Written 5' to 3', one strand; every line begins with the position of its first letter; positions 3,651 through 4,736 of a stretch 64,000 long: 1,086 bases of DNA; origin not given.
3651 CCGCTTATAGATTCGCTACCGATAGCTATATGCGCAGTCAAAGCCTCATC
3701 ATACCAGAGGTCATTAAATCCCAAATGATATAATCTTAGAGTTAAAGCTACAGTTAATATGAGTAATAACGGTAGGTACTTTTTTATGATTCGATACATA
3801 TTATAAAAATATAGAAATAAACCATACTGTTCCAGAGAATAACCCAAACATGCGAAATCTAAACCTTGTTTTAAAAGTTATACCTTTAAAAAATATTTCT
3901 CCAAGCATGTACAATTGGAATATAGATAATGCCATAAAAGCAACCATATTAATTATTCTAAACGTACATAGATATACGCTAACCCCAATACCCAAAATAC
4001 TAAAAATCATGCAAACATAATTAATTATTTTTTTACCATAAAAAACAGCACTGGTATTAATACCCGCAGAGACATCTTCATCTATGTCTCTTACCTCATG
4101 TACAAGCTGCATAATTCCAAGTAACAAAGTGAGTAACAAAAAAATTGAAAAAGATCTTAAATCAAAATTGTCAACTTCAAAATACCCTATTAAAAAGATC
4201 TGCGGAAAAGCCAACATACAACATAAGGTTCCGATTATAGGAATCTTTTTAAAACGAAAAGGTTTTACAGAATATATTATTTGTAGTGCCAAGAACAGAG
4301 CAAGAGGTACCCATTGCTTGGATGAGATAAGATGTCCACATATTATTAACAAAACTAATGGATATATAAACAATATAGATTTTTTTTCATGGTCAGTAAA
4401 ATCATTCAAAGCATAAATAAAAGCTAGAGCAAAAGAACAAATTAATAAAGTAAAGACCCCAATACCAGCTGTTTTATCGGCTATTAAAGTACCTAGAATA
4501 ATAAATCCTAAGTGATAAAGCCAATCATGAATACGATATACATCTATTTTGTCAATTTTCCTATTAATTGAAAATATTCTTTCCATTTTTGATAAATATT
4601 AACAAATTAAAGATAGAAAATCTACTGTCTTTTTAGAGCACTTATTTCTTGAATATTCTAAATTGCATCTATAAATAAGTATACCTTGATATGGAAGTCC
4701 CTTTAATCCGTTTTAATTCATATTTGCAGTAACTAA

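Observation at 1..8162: Radical-SAM-dense accessory cluster with UbiA-type prenyltransferase and GT-C glycosyltransferase (candidate novel lipid/lipid-linked glycan tailoring system)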

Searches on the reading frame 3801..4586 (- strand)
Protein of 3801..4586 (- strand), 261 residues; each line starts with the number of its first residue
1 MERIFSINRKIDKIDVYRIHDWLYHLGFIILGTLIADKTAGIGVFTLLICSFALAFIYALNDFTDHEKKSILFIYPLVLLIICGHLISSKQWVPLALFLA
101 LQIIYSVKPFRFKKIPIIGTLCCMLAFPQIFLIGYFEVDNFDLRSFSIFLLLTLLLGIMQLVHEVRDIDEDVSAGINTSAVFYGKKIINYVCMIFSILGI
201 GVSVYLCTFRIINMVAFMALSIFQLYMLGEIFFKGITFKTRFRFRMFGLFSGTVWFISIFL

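Call 6: search_protein_families(library=pfam, proteins=[window:3801-4586:-], max_evalue=0.01)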
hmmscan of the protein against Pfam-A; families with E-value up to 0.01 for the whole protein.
window:3801-4586:- (261 aa): 1 family
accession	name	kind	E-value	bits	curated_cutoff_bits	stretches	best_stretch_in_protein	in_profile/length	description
PF01040.23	UbiA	-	2.5e-12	47.1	34.2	1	78-227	78-227/250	UbiA prenyltransferase family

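Call 7: search_protein_families(library=ncbifam, proteins=[window:3801-4586:-], max_evalue=0.01)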
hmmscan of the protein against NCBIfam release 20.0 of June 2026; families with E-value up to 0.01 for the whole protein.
window:3801-4586:- (261 aa): 9 families
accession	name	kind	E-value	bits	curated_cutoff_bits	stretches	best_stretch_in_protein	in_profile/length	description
NF009516.0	PRK12875.1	equivalog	4.1e-12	45.8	205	1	82-207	116-239/292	prenyltransferase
NF009523.0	PRK12884.1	equivalog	2.4e-07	30.3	269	1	71-228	86-240/279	prenyltransferase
NF009521.0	PRK12882.1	equivalog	2.8e-07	30.1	296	1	77-229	91-244/280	geranylgeranylglycerol-phosphate geranylgeranyltransferase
NF009608.0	PRK13105.1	equivalog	1.3e-05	24.5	217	1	77-215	104-241/291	prenyltransferase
NF010119.0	PRK13595.1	equivalog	0.00015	21.4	248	1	89-200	118-227/292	prenyltransferase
NF009522.0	PRK12883.1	equivalog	0.00023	20.7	353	1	73-204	85-215/279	geranylgeranylglycerol-phosphate geranylgeranyltransferase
NF005742.0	PRK07566.1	equivalog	0.00046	19.4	313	1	78-228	122-277/315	chlorophyll synthase ChlG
NF004749.0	PRK06080.1-1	equivalog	0.005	16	277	1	98-221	138-263/311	1,4-dihydroxy-2-naphthoate polyprenyltransferase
NF004751.0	PRK06080.1-3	equivalog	0.0071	15.9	264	0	154-222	185-254/296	1,4-dihydroxy-2-naphthoate polyprenyltransferase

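Call 16: find_homologous_proteins(query=window:3801-4586:-, max_evalue=0.001)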
Query window:3801-4586:- (261 aa): 4 proteins with E <= 0.001 among 2319 candidates.
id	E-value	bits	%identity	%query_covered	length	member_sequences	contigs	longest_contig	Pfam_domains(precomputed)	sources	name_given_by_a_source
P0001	1.4e-163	561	100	100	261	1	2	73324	PF01040.24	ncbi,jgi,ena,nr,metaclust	ncbi:MAG: UbiA family prenyltransferase [Candidatus Kaelpia aquatica]|nr:UbiA family prenyltransfera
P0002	4.9e-98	346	63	98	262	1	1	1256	PF01040.24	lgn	-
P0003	1.8e-92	328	61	94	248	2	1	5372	PF01040.24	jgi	-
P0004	2.9e-47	180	47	78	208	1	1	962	PF01040.24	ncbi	-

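Call 19: find_encoding_contigs(protein=P0003, flank=10000)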
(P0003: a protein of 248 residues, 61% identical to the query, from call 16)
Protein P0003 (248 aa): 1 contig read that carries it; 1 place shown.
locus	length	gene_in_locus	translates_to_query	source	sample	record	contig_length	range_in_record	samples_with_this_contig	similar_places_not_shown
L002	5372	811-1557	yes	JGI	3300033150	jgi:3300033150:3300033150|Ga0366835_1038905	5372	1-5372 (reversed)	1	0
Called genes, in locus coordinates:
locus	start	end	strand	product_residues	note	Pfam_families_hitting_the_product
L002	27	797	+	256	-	PF00535:Glycos_transf_2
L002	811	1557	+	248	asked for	PF01040:UbiA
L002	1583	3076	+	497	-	PF13231:PMT_2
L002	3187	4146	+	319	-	PF04055:Radical_SAM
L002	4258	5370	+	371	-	?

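Call 20: find_encoding_contigs(protein=P0001, flank=10000, max_places=4)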
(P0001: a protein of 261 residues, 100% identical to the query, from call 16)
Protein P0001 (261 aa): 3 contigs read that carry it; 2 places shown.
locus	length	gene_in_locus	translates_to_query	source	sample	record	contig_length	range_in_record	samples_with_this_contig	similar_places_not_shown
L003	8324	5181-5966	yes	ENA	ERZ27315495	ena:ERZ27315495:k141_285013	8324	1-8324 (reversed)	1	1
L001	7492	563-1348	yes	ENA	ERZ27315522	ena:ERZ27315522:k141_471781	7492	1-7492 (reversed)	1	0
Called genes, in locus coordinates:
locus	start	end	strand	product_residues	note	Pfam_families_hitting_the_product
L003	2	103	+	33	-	?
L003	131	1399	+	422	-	PF02403:Seryl_tRNA_N, PF00587:tRNA-synt_2b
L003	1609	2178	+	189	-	PF07719:TPR_2 (weak), PF13424:TPR_12, PF00515:TPR_1 (weak), PF13414:TPR_11, PF12895:ANAPC3, PF12569:NatA_aux_su (weak), PF00515:TPR_1 (weak), PF13424:TPR_12, +10 more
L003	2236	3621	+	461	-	PF02310:B12-binding, PF04055:Radical_SAM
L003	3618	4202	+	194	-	PF02310:B12-binding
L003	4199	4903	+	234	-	PF04055:Radical_SAM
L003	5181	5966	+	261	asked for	PF01040:UbiA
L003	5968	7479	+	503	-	PF13231:PMT_2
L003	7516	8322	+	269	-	?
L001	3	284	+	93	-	?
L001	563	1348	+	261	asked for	PF01040:UbiA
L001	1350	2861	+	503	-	PF13231:PMT_2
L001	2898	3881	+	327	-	PF04055:Radical_SAM, PF13353:Fer4_12 (weak)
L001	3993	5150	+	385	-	PF04055:Radical_SAM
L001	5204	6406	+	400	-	PF01136:Peptidase_U32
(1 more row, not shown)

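Call 48: search_solved_structures(query=A3, max_evalue=10, show_alignments=2)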
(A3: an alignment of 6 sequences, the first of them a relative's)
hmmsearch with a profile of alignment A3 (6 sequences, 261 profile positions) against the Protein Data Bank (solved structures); distinct sequences matched with E-value up to 10: 2.
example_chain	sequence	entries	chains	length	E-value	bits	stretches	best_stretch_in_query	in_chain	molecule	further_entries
9sas_C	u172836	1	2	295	0.0033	20.2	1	102-233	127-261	Chlorophyll a synthase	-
9sau_C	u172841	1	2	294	0.0033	20.2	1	102-233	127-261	Chlorophyll a synthase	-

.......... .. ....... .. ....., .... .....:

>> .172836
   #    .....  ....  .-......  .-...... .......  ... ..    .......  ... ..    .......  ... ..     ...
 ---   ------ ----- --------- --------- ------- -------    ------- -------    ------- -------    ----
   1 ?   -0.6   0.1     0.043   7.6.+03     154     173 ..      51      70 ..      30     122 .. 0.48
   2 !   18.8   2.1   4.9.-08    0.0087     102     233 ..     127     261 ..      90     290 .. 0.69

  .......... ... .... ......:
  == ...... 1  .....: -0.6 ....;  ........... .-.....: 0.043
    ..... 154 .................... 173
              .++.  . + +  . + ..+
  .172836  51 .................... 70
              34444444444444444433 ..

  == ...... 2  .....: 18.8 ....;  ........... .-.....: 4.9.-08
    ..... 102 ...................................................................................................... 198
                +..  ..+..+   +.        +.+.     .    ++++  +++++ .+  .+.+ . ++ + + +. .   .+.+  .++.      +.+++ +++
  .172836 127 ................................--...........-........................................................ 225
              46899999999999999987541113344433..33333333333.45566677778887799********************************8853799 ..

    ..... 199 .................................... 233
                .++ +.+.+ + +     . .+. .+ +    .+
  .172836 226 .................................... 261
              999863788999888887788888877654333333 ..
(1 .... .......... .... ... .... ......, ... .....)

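Call 53: find_homologous_proteins(query=A3, max_evalue=0.001)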
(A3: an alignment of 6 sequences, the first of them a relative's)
Query A3 (6 sequences) (261 aa, profile of the alignment): 10 proteins with E <= 0.001 among 8000 candidates.
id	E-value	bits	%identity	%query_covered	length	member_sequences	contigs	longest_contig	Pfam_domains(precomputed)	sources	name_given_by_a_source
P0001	3.4e-134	464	100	100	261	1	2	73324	PF01040.24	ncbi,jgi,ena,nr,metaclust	ncbi:MAG: UbiA family prenyltransferase [Candidatus Kaelpia aquatica]|nr:UbiA family prenyltransfera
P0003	2.5e-133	462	61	94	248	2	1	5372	PF01040.24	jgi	-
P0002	5.5e-132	457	63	98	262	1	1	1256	PF01040.24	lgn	-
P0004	2.2e-92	327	47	78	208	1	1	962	PF01040.24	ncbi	-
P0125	4.3e-87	310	43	95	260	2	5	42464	PF01040.24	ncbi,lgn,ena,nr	ncbi:MAG: UbiA prenyltransferase family protein [Candidatus Omnitrophica bacterium]|nr:UbiA prenyltr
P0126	6.9e-85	303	40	97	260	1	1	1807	PF01040.24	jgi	jgi:4-hydroxybenzoate polyprenyltransferase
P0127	2.5e-62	229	66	53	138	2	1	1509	PF01040.24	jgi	jgi:4-hydroxybenzoate polyprenyltransferase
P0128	1.2e-56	210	38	96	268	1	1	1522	PF01040.24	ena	-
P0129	2.1e-31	127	31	94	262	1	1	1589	PF01040.24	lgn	-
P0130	1.1e-8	53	31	54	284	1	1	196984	PF01040.24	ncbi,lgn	-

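Call 54: find_encoding_contigs(protein=P0125, flank=10000, max_places=3)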
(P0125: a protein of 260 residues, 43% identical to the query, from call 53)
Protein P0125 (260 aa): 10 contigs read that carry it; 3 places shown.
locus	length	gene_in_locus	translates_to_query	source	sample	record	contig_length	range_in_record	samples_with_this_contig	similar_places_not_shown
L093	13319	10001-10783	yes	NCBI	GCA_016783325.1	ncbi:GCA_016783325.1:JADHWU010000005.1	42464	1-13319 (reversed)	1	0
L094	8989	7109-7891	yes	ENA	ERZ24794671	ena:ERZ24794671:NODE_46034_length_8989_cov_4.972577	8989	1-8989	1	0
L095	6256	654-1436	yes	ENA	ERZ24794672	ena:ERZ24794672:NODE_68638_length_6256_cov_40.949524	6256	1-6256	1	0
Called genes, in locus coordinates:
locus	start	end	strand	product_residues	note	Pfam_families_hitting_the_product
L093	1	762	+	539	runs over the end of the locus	PF13231:PMT_2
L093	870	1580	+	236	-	PF00535:Glycos_transf_2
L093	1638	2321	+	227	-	PF00535:Glycos_transf_2, PF10111:Glyco_tranf_2_2 (weak)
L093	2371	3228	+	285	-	PF00348:polyprenyl_synt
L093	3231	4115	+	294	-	PF01040:UbiA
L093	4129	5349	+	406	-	PF04055:Radical_SAM (weak)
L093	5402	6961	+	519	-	PF02310:B12-binding, PF04055:Radical_SAM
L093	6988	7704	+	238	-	PF00535:Glycos_transf_2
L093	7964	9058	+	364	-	-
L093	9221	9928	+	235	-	PF00535:Glycos_transf_2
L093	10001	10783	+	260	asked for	PF01040:UbiA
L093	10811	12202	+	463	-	PF02310:B12-binding, PF04055:Radical_SAM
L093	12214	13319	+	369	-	PF13231:PMT_2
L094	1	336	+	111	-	?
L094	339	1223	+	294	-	PF01040:UbiA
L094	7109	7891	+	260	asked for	PF01040:UbiA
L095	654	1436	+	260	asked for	PF01040:UbiA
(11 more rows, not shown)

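Call 55: find_encoding_contigs(protein=P0130, flank=10000, max_places=2)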
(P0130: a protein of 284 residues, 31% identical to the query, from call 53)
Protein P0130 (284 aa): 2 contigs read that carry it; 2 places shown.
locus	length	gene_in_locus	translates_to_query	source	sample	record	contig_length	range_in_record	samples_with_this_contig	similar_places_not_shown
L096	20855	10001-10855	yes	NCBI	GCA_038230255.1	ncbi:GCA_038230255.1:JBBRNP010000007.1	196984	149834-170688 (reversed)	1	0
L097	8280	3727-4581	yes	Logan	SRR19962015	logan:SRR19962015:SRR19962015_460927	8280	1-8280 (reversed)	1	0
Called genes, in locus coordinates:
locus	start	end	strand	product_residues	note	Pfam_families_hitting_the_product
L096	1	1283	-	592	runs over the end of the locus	PF04551:GcpE, PF26540:GcpE_C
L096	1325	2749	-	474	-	PF02163:Peptidase_M50, PF00595:PDZ (weak), PF13180:PDZ_2, PF17820:PDZ_6, PF13180:PDZ_2, PF17820:PDZ_6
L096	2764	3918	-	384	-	PF02670:DXP_reductoisom, PF08436:DXP_redisom_C, PF13288:DXPR_C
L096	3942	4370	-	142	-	PF13366:PDDEXK_3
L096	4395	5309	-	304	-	PF01148:CTP_transf_1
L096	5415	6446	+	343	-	PF08240:ADH_N, PF16912:Glu_dehyd_C (weak), PF00107:ADH_zinc_N, PF13602:ADH_zinc_N_2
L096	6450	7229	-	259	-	-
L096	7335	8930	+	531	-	-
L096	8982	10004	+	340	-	PF13243:SQHop_cyclase_C (faint), PF13249:SQHop_cyclase_N (faint)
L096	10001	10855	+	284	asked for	PF01040:UbiA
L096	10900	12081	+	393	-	PF00155:Aminotran_1_2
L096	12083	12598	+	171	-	PF00583:Acetyltransf_1, PF13302:Acetyltransf_3, PF13420:Acetyltransf_4, PF13523:Acetyltransf_8 (weak)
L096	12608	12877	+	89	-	PF11746:DUF3303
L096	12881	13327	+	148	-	PF02566:OsmC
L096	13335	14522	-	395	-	-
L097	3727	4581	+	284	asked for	PF01040:UbiA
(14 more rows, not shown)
